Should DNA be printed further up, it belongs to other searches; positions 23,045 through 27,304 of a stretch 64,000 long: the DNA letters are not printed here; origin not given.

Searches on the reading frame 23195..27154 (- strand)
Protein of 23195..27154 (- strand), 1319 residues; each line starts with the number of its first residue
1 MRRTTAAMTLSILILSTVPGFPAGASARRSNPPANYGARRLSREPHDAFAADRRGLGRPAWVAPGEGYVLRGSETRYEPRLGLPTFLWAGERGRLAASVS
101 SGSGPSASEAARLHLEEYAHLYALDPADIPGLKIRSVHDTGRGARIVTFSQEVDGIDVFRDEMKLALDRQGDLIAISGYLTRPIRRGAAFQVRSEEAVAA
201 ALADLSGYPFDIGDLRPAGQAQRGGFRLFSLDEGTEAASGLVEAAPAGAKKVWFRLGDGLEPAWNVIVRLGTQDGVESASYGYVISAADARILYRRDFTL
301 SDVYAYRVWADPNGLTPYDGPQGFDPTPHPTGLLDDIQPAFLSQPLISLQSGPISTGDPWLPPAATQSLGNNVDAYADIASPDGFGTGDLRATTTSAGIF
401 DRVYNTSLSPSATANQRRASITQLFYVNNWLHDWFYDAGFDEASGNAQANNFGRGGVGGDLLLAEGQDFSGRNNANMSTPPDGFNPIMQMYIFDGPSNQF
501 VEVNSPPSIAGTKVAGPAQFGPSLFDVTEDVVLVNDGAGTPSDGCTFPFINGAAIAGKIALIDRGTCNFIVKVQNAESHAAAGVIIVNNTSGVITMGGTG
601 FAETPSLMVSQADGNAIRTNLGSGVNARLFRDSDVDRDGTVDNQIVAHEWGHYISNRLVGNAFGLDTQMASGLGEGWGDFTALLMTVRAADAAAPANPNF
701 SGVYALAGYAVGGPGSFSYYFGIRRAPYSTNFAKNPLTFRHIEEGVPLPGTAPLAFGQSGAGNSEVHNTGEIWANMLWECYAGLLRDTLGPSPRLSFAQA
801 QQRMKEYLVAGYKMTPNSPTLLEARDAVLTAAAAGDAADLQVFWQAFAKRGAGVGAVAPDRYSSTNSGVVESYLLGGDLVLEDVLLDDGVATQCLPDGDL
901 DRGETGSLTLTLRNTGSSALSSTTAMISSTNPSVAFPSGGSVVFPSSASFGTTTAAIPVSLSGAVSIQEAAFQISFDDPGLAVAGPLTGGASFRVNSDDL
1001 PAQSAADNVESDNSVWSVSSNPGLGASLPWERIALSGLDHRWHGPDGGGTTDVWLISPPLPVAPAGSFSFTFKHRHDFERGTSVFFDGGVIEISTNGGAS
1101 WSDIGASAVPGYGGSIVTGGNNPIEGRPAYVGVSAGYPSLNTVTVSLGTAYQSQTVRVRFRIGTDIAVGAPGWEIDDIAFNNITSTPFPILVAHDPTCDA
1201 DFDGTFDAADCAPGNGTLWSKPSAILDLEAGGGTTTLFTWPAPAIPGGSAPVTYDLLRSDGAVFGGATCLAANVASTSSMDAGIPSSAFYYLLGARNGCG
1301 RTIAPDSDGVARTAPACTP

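Call 10: search_protein_families(library=pfam, proteins=[window:23195-27154:-], max_evalue=0.01)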
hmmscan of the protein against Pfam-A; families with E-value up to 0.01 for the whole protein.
window:23195-27154:- (1319 aa): 4 families
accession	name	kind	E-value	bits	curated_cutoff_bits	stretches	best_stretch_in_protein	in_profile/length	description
PF02128.21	Peptidase_M36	-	1e-80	272.2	23.3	1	365-856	42-368/368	Fungalysin metallopeptidase (M36)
PF02225.27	PA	-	2.4e-16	60.1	23.9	1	528-617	2-95/95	PA domain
PF07504.19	FTP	-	1e-05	25.7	21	1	132-178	3-49/51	Fungalysin/Thermolysin Propeptide Motif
PF21471.3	Reelin_subrepeat-B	-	0.0099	16.1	27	0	1090-1178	61-124/127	Reelin subrepeat B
